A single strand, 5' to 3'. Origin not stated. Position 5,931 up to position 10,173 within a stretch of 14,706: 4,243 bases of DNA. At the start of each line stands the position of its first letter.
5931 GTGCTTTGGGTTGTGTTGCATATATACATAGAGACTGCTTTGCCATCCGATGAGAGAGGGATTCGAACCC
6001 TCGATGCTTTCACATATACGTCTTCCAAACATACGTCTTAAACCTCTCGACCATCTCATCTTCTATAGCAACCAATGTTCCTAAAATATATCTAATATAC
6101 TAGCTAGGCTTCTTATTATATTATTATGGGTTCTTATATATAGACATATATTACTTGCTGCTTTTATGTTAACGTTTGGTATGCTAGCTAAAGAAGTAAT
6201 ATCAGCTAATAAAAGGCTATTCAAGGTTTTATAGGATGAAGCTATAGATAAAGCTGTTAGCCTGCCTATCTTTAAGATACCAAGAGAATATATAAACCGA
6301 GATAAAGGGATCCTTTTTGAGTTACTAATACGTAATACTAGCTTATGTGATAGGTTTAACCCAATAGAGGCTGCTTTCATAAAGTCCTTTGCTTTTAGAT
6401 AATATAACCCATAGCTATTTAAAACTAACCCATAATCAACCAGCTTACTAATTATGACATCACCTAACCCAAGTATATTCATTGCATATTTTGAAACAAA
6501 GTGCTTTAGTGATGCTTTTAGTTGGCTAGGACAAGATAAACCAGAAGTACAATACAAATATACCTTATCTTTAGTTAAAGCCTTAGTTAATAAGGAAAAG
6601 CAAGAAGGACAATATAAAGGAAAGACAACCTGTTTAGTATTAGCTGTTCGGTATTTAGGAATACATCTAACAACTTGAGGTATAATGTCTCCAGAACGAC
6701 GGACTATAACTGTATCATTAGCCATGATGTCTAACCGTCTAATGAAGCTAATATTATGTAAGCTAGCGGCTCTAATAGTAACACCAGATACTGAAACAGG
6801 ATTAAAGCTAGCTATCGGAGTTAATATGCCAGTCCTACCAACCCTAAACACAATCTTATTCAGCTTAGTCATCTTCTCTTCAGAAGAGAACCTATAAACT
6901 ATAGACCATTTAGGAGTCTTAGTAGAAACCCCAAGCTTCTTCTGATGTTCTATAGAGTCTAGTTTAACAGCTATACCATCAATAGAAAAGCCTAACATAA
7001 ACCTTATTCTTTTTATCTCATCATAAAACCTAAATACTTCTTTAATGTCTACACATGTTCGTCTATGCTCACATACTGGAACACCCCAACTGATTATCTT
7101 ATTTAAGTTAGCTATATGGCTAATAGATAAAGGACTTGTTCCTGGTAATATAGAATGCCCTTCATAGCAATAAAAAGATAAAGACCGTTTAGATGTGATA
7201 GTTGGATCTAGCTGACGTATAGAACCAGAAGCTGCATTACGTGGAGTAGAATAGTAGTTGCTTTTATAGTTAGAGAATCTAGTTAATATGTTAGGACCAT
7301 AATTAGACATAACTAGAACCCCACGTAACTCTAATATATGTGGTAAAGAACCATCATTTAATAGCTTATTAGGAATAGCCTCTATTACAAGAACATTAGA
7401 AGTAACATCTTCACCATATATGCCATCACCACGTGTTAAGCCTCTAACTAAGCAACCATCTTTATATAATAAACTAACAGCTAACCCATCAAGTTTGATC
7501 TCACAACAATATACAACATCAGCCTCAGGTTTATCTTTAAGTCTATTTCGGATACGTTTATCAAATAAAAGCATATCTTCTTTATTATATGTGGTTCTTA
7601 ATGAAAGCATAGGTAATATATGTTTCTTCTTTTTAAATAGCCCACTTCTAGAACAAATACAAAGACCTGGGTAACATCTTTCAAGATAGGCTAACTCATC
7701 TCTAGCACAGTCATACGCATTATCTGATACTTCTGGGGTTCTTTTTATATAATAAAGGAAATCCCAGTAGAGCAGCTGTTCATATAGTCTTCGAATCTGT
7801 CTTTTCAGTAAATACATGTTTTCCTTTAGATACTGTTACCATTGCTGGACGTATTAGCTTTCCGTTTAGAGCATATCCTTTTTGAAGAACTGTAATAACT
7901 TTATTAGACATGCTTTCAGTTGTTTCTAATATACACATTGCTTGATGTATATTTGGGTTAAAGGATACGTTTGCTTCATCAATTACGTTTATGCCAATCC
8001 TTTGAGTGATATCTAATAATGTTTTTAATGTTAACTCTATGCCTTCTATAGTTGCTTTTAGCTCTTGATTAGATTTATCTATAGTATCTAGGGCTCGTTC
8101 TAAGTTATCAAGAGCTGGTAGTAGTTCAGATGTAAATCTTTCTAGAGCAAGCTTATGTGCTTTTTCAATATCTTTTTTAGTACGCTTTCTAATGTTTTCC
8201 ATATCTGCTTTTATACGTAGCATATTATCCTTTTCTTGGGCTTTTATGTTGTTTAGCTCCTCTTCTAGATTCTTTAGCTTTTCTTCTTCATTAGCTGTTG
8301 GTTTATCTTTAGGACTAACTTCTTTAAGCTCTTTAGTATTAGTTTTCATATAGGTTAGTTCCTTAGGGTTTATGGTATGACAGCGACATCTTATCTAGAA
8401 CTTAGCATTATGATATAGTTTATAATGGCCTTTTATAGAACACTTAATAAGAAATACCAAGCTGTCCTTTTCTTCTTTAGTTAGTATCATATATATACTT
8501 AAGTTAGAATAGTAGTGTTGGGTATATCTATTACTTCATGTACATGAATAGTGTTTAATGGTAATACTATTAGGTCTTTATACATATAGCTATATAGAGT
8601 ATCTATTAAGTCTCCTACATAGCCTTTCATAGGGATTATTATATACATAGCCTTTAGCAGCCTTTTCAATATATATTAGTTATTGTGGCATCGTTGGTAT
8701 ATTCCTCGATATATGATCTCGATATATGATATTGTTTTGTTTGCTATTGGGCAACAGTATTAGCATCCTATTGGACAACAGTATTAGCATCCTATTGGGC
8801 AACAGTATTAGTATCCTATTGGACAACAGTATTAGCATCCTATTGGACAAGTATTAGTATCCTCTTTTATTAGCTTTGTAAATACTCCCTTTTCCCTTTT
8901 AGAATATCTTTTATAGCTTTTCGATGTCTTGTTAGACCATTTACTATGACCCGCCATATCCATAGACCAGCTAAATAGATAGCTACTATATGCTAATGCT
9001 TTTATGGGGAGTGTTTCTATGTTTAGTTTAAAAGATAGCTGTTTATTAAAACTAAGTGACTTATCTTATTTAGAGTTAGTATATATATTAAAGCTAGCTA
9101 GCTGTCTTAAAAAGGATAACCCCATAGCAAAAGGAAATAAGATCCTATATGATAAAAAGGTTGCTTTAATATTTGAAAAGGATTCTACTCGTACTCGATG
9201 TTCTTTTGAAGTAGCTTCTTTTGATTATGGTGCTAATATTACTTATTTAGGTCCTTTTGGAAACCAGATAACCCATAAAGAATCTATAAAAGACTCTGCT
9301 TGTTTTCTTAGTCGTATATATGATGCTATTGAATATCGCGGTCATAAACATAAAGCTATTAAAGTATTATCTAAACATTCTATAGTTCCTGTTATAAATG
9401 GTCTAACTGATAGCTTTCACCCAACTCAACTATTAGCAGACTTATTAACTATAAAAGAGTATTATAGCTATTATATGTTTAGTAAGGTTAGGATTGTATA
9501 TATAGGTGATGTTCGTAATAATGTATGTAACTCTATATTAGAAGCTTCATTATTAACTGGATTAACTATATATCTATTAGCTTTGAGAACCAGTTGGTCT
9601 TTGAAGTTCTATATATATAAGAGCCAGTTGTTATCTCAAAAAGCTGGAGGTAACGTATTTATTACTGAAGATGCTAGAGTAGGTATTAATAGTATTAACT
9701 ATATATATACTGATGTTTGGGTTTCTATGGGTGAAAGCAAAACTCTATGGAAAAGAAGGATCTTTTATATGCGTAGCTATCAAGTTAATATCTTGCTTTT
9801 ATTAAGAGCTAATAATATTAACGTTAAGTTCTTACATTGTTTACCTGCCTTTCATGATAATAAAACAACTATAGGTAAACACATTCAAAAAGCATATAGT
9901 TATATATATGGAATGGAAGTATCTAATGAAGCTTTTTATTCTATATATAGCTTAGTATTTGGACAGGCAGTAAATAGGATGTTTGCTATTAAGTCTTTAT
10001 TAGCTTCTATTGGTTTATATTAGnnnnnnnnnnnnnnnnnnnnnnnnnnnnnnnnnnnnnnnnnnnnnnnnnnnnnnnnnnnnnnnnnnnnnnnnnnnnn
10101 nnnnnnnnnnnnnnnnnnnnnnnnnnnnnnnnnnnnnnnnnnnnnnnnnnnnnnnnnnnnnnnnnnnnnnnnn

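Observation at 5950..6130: Abrupt base-composition and codon-usage break at the tRNA-Ser / ligA junction, suggesting mosaic ancestry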

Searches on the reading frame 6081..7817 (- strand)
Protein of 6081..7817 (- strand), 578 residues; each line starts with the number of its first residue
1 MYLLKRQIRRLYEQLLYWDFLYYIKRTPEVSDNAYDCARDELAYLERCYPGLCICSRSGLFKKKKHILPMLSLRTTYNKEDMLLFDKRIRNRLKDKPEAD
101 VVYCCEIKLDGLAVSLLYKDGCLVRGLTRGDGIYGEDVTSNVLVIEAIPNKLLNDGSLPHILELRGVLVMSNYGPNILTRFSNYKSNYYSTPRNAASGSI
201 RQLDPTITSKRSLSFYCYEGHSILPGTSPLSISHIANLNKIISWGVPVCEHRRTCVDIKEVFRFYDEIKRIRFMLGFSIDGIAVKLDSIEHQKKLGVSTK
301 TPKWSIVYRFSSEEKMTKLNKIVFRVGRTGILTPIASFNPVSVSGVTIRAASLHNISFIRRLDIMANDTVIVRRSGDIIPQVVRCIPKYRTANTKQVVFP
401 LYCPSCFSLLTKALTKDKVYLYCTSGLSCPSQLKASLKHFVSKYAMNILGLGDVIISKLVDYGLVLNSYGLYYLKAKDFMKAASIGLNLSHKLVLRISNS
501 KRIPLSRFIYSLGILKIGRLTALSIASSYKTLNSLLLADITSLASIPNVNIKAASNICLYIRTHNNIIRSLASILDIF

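Call 8: search_protein_families(library=ncbifam, proteins=[window:6081-7817:-], max_evalue=0.001)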
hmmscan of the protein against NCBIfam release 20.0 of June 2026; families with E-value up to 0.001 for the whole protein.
window:6081-7817:- (578 aa): 5 families
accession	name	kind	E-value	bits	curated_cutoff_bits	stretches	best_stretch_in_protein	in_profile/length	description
NF005932.1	PRK07956.1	equivalog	1.1e-160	536.3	369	1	7-572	2-571/664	NAD-dependent DNA ligase LigA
TIGR00575.1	dnlj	equivalog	1.1e-153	513.1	444.45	1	12-566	2-555/652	NAD-dependent DNA ligase LigA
NF010931.0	PRK14351.1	equivalog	1.4e-115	387.5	1051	1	5-566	33-585/692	NAD-dependent DNA ligase LigA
NF010930.0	PRK14350.1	equivalog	3.6e-73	247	652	1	5-526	6-519/669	NAD-dependent DNA ligase LigA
NF005987.0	PRK08097.1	equivalog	2.3e-42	145.2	498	2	272-575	270-552/562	NAD-dependent DNA ligase LigB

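Call 24: find_homologous_proteins(query=window:6081-7817:-, max_evalue=1e-10)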
Query window:6081-7817:- (578 aa): 7989 proteins with E <= 1e-10 among 8000 candidates; the best 120 are listed.
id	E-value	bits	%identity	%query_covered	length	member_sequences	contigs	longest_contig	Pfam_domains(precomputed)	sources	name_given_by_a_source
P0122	0.0e+0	1292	100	100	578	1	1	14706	PF12826.14,PF03120.23,PF14520.13,PF01653.24,PF22745.3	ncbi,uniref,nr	ncbi:NAD-dependent DNA ligase LigA [Candidatus Tremblaya phenacola]|uniref:DNA ligase n=1 Tax=Candid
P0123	0.0e+0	1023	79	100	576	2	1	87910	PF12826.14,PF03120.23,PF01653.24,PF22745.3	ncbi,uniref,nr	ncbi:NAD-dependent DNA ligase LigA [Candidatus Tremblaya phenacola]|uniref:NAD-dependent DNA ligase 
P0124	8.2e-147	508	44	99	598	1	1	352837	PF12826.14,PF03120.23,PF14520.13,PF01653.24,PF22745.3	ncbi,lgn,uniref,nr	ncbi:DNA ligase [Candidatus Mikella endobia]|uniref:DNA ligase n=1 Tax=Candidatus Mikella endobia Ta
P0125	1.1e-141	492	44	99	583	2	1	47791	PF12826.14,PF03120.23,PF14520.13,PF01653.24,PF03119.22,PF22745.3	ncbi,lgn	-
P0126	7.8e-137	475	42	98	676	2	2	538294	PF12826.14,PF03120.23,PF14520.13,PF01653.24,PF00533.34,PF03119.22,PF22745.3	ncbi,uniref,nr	ncbi:DNA ligase [Candidatus Moranella endobia PCVAL]|uniref:NAD-dependent DNA ligase LigA n=1 Tax=Ca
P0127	8.2e-136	472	42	98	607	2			PF12826.14,PF03120.23,PF14520.13,PF01653.24,PF03119.22,PF22745.3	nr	nr:NAD-dependent DNA ligase LigA [Candidatus Hoaglandella endobia]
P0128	2.6e-134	467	41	96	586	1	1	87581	PF12826.14,PF03120.23,PF14520.13,PF01653.24,PF03119.22,PF22745.3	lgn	-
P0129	8.6e-129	449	40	97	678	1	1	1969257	PF12826.14,PF03120.23,PF14520.13,PF01653.24,PF00533.34,PF03119.22,PF22745.3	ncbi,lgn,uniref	ncbi:NAD-dependent DNA ligase LigA [Providencia sp. Je.9.19]|uniref:NAD-dependent DNA ligase LigA n=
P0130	1.7e-128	448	40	97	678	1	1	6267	PF12826.14,PF03120.23,PF14520.13,PF01653.24,PF00533.34,PF03119.22,PF22745.3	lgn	-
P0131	2.6e-128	447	40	97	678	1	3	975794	PF12826.14,PF03120.23,PF14520.13,PF01653.24,PF00533.34,PF03119.22,PF22745.3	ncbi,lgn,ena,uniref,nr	ncbi:MAG TPA: DNA ligase [Providencia sp.]|uniref:NAD-dependent DNA ligase LigA n=1 Tax=Providencia 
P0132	4.3e-128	447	40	97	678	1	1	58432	PF12826.14,PF03120.23,PF14520.13,PF01653.24,PF00533.34,PF03119.22,PF22745.3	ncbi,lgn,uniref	ncbi:MAG: NAD-dependent DNA ligase LigA [Providencia sp.]|uniref:NAD-dependent DNA ligase LigA n=1 T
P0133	4.3e-128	447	40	97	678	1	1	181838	PF12826.14,PF03120.23,PF14520.13,PF01653.24,PF00533.34,PF03119.22,PF22745.3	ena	-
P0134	4.9e-128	446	40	97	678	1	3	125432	PF12826.14,PF03120.23,PF14520.13,PF01653.24,PF00533.34,PF03119.22,PF22745.3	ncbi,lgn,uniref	ncbi:NAD-dependent DNA ligase LigA [Providencia sp.]|uniref:NAD-dependent DNA ligase LigA n=1 Tax=Pr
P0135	4.9e-128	446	40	97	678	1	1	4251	PF12826.14,PF03120.23,PF14520.13,PF01653.24,PF00533.34,PF03119.22,PF22745.3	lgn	-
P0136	5.7e-128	446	40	99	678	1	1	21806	PF12826.14,PF03120.23,PF14520.13,PF01653.24,PF00533.34,PF03119.22,PF22745.3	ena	-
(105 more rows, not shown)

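Call 28: find_encoding_contigs(protein=P0124, flank=10000, max_places=2)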
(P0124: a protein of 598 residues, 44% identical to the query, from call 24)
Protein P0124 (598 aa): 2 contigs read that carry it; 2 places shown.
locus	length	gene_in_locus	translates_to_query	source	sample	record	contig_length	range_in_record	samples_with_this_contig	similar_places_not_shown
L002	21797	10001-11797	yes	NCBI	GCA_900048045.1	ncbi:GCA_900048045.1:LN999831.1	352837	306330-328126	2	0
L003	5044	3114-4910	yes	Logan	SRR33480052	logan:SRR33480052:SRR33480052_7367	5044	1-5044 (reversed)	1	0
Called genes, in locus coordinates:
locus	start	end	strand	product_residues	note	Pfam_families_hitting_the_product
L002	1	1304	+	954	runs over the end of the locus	PF00133:tRNA-synt_1, PF09334:tRNA-synt_1g, PF13603:tRNA-synt_1_2 (weak), PF08264:Anticodon_1, PF10458:Val_tRNA-synt_C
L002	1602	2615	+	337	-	PF02729:OTCace_N, PF00185:OTCace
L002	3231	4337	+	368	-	PF01118:Semialdhyde_dh, PF02774:Semialdhyde_dhC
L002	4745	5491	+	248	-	PF00970:FAD_binding_6 (weak), PF00175:NAD_binding_1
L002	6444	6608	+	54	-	PF01783:Ribosomal_L32p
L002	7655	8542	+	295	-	PF00698:Acyl_transf_1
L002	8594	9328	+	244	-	PF00106:adh_short, PF01370:Epimerase (faint), PF08659:KR, PF13561:adh_short_C2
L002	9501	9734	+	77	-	PF14573:PP-binding_2 (weak), PF00550:PP-binding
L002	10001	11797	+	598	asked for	PF22745:Nlig-Ia, PF01653:DNA_ligase_aden, PF03120:OB_DNA_ligase, PF14520:HHH_5 (faint), PF12826:HHH_2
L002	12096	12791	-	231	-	PF02976:MutH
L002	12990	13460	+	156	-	PF00293:NUDIX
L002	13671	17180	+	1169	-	PF04257:RecC_N, PF27451:RecC_4th, PF17946:RecC_C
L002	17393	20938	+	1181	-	PF00580:UvrD-helicase, PF13245:AAA_19, PF13361:UvrD_C, PF13538:UvrD_C_2 (faint)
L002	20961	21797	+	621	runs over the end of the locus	PF21185:RecD_N, PF00580:UvrD-helicase (weak), PF13245:AAA_19, PF13604:AAA_30, PF05127:NAT10_TcmA_helicase, PF18335:SH3_13 (weak), PF01443:Viral_helicase1 (weak), PF13538:UvrD_C_2, +1 more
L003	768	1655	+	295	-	PF00698:Acyl_transf_1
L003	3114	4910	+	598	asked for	PF22745:Nlig-Ia, PF01653:DNA_ligase_aden, PF03120:OB_DNA_ligase, PF14520:HHH_5 (faint), PF12826:HHH_2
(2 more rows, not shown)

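Call 50: find_encoding_contigs(protein=P0125, flank=10000, max_places=3)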
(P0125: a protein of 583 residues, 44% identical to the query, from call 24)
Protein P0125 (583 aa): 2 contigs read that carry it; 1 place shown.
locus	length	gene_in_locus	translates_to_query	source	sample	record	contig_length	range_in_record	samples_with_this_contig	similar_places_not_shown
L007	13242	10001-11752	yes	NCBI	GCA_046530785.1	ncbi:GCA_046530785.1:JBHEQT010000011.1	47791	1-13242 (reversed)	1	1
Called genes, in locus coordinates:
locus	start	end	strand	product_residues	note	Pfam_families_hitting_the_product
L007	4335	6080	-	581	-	PF05524:PEP-utilisers_N, PF00391:PEP-utilizers, PF02896:PEP-utilizers_C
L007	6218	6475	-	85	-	PF00381:PTS-HPr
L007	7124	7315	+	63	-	-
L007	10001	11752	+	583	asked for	PF22745:Nlig-Ia, PF01653:DNA_ligase_aden, PF03120:OB_DNA_ligase, PF03119:DNA_ligase_ZBD, PF14520:HHH_5 (weak), PF12826:HHH_2, PF14520:HHH_5 (weak)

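Call 51: find_encoding_contigs(protein=P0128, flank=10000, max_places=3)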
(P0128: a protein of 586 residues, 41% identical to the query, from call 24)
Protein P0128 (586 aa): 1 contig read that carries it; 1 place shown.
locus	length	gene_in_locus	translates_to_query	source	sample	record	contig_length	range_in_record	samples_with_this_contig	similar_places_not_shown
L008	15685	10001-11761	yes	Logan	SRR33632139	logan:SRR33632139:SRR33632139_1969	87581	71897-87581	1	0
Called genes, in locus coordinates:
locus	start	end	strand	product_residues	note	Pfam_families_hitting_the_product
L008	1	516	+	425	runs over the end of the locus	PF13393:tRNA-synt_His, PF00587:tRNA-synt_2b, PF03129:HGTP_anticodon (weak)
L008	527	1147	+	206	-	PF09976:TPR_21, PF10858:DUF2659 (weak)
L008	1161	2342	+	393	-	PF01011:PQQ (faint), PF13570:Beta-prop_ACSF4, PF13360:PQQ_2, PF25293:Beta-prop_EMC1_N, PF13570:Beta-prop_ACSF4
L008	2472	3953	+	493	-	PF00005:ABC_tran (faint), PF01926:MMR_HSR1, PF02421:FeoB_N, PF01926:MMR_HSR1, PF02421:FeoB_N, PF04548:AIG1 (weak), PF00009:GTP_EFTU, PF14714:KH_dom-like, +4 more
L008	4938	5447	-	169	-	PF00358:PTS_EIIA_1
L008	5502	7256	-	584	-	PF05524:PEP-utilisers_N, PF00391:PEP-utilizers, PF02896:PEP-utilizers_C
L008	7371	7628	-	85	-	PF00381:PTS-HPr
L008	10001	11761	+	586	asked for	PF22745:Nlig-Ia, PF01653:DNA_ligase_aden, PF03120:OB_DNA_ligase, PF03119:DNA_ligase_ZBD, PF12826:HHH_2, PF14520:HHH_5 (weak)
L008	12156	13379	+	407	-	PF01773:Nucleos_tra2_N, PF07670:Gate, PF07662:Nucleos_tra2_C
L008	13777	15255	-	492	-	PF00749:tRNA-synt_1c, PF19269:Anticodon_2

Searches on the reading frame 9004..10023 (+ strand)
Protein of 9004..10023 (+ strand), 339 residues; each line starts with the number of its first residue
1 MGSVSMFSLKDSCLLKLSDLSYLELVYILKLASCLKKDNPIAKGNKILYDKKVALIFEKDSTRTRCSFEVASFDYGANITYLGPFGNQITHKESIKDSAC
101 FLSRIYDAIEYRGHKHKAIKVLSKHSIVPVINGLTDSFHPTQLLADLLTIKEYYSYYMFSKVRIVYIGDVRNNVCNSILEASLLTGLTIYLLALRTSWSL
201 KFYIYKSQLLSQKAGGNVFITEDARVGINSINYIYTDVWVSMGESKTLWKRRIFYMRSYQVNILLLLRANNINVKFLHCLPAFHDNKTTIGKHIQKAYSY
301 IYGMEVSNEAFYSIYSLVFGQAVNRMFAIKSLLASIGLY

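Call 8: search_protein_families(library=ncbifam, proteins=[window:9004-10023:+], max_evalue=0.001)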
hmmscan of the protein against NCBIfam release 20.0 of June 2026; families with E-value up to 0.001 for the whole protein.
window:9004-10023:+ (339 aa): 16 families
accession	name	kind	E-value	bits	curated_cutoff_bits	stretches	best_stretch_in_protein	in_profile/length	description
NF009213.0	PRK12562.1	subfamily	5.2e-113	377.8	559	1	9-333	4-328/334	ornithine carbamoyltransferase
NF003286.0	PRK04284.1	subfamily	3.2e-105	351.9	515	1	6-334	1-327/332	ornithine carbamoyltransferase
TIGR00658.1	orni_carb_tr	equivalog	7.4e-95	317.6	280.85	1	14-334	3-300/304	ornithine carbamoyltransferase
NF002470.0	PRK01713.1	equivalog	3.8e-92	309.3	545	1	7-334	3-330/334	ornithine carbamoyltransferase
NF001986.0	PRK00779.1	subfamily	2.6e-73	246.8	306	1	14-335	8-302/307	ornithine carbamoyltransferase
TIGR04384.1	putr_carbamoyl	exception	1.1e-58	199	500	1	16-334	4-304/330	putrescine carbamoyltransferase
NF011380.0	PRK14805.1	equivalog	4.9e-57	193.3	421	1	14-333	4-296/302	ornithine carbamoyltransferase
NF011379.0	PRK14804.1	equivalog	3.7e-34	118.3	373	1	14-331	9-303/311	ornithine carbamoyltransferase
NF002032.1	PRK00856.1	equivalog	3.9e-25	88.6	263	1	14-283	3-261/297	aspartate carbamoyltransferase catalytic subunit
TIGR00670.1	asp_carb_tr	equivalog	1.1e-24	87.1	236.95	1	14-195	3-186/304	aspartate carbamoyltransferase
NF003384.0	PRK04523.1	equivalog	1.7e-19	70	288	1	14-282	6-296/336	N-acetylornithine carbamoyltransferase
NF006046.0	PRK08192.1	equivalog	1.2e-14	54.4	512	1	11-177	6-176/339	aspartate carbamoyltransferase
NF008853.0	PRK11891.1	equivalog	2.8e-12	46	560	1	46-236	123-315/430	aspartate carbamoyltransferase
NF010387.0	PRK13814.1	equivalog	1.3e-08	34.2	660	1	51-186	46-183/310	aspartate carbamoyltransferase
NF005538.0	PRK07200.1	equivalog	1.2e-07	31.2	453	1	18-153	28-179/396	knotted carbamoyltransferase YgeW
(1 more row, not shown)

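Call 46: search_dna_similar(query=window:9004-10023:+, collection=plasmids, mode=protein, max_rows=14, max_evalue=1e-8)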
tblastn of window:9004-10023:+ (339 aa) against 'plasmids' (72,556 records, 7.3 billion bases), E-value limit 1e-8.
Records with a match: 555; places in all: 574; records where one place covers at least 80% of the query: 546.
Best place of each record, by identity: 60-80% 1; <60% 554.
By first word of the organism name: Escherichia 252; Sinorhizobium 67; Bacillus 55; Streptomyces 21; Rhizobium 19; Klebsiella 15; Halobacterium 13; Enterococcus 10; Azospirillum 9; Vibrio 7; and 46 more.
By predicted mobility (MOB-suite, as given by PLSDB): conjugative 301; non-mobilizable 217; mobilizable 37.
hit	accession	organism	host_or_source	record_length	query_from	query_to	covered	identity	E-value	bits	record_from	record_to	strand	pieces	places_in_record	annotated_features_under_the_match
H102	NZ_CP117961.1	Escherichia coli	Homo sapiens,pure cell culture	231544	28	337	91%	52.4%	4e-99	327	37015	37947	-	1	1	argF: ornithine carbamoyltransferase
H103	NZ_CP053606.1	Escherichia coli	cell culture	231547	28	337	91%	52.4%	4e-99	327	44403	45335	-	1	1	argF: ornithine carbamoyltransferase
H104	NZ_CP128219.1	Escherichia coli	Cell Culture,Laboratory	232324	28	337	91%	52.4%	4e-99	327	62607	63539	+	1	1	argF: ornithine carbamoyltransferase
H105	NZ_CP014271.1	Escherichia coli K-12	cell culture,laboratory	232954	28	337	91%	52.4%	4e-99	327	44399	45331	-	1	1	argF: ornithine carbamoyltransferase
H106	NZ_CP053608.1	Escherichia coli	-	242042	28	337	91%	52.4%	4e-99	327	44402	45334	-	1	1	argF: ornithine carbamoyltransferase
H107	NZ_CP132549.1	Escherichia coli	cell culture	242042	28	337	91%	52.4%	4e-99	327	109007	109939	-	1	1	argF: ornithine carbamoyltransferase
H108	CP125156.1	Klebsiella pneumoniae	-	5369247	28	335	91%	51.9%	5e-97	321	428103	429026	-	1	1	argF: ornithine carbamoyltransferase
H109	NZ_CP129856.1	Klebsiella pneumoniae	Homo sapiens,whole organism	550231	28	335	91%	51.9%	8e-97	320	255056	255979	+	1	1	argF: ornithine carbamoyltransferase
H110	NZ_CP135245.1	Escherichia coli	Food,other,Pig ear pet treat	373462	28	335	91%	51.3%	1e-97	323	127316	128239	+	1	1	argF: ornithine carbamoyltransferase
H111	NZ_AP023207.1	Escherichia coli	Homo sapiens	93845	28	335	91%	51.3%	2e-97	323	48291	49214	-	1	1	argF: ornithine carbamoyltransferase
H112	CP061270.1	Escherichia coli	Sheep,cell culture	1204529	28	335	91%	51.3%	2e-97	323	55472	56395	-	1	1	argF: ornithine carbamoyltransferase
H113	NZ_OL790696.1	Escherichia coli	-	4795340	28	335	91%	51.3%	2e-97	323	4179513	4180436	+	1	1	none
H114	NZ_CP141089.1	Escherichia coli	Homo sapiens,Infected Human Urine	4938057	28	335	91%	51.3%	2e-97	323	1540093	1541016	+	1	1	none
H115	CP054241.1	Escherichia coli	Homo sapiens,bone infection of foot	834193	28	335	91%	51.3%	2e-97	323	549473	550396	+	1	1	argF: ornithine carbamoyltransferase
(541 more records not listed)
